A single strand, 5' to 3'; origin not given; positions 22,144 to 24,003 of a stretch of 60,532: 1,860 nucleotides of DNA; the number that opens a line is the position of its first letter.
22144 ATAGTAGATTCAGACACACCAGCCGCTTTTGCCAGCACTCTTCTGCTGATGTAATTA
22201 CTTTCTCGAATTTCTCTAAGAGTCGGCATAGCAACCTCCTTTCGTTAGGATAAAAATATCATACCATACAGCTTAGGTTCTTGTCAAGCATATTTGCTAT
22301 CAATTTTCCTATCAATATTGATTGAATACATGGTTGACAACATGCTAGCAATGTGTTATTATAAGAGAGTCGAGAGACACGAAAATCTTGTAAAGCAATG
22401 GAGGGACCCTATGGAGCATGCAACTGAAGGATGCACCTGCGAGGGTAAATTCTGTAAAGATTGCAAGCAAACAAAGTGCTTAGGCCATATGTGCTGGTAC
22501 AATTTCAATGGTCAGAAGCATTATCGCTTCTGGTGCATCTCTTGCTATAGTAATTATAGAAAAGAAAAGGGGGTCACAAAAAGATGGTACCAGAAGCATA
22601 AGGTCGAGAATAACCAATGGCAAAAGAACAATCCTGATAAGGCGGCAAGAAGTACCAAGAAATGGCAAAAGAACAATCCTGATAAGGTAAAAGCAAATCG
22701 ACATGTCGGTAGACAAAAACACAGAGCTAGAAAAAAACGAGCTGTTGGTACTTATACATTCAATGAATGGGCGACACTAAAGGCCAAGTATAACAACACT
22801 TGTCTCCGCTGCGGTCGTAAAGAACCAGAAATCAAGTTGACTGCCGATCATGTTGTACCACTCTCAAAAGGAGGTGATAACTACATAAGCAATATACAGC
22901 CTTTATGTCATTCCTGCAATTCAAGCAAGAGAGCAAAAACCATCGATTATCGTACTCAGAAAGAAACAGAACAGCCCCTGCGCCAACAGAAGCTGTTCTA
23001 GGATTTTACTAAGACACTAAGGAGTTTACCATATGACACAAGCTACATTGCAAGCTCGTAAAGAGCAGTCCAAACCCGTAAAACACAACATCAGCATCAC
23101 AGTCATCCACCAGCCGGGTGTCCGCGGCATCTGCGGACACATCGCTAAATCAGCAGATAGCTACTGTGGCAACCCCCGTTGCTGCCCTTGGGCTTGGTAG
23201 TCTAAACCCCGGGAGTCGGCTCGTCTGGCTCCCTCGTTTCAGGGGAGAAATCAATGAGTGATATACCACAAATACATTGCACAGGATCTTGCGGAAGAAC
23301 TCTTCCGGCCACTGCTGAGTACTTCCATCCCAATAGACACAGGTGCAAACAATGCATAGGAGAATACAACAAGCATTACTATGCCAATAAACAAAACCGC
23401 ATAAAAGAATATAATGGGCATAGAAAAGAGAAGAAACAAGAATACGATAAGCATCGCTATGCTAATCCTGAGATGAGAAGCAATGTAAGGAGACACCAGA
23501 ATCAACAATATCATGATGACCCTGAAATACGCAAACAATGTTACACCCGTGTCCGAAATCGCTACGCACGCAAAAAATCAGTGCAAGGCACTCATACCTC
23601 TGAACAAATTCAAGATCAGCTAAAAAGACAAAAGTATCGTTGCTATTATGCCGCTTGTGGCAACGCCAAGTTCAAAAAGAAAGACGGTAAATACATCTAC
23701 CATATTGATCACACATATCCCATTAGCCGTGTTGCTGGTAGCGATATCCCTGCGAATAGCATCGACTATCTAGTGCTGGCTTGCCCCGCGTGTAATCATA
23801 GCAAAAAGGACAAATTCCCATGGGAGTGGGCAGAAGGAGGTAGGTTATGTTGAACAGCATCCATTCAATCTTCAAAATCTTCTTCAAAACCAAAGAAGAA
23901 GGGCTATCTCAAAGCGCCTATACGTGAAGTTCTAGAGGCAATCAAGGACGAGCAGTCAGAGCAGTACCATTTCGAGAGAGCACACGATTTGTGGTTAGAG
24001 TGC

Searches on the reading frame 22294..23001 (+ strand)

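Call 80: search_protein_families(library=pfam, proteins=[window:22294-23001:+], max_evalue=0.01)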
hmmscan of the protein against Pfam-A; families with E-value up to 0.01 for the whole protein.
window:22294-23001:+ (235 aa): 3 families
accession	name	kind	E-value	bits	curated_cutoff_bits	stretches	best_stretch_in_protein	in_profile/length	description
PF14279.12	HNH_5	-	1.3e-12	47.9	27.5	1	170-216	1-47/56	HNH endonuclease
PF01844.29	HNH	-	3.5e-12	46.7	21.4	1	170-213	1-45/47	HNH endonuclease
PF13395.12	HNH_4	-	0.0049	17.2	22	0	184-216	20-52/54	HNH endonuclease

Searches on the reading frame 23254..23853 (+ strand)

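Call 80: search_protein_families(library=pfam, proteins=[window:23254-23853:+], max_evalue=0.01)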
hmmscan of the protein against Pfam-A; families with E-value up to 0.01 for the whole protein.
window:23254-23853:+ (199 aa): 2 families
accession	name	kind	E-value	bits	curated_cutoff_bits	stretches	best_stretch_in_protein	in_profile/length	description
PF01844.29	HNH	-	0.00016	22.2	21.4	1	141-186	10-46/47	HNH endonuclease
PF13395.12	HNH_4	-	0.0002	21.7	22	1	149-190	18-54/54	HNH endonuclease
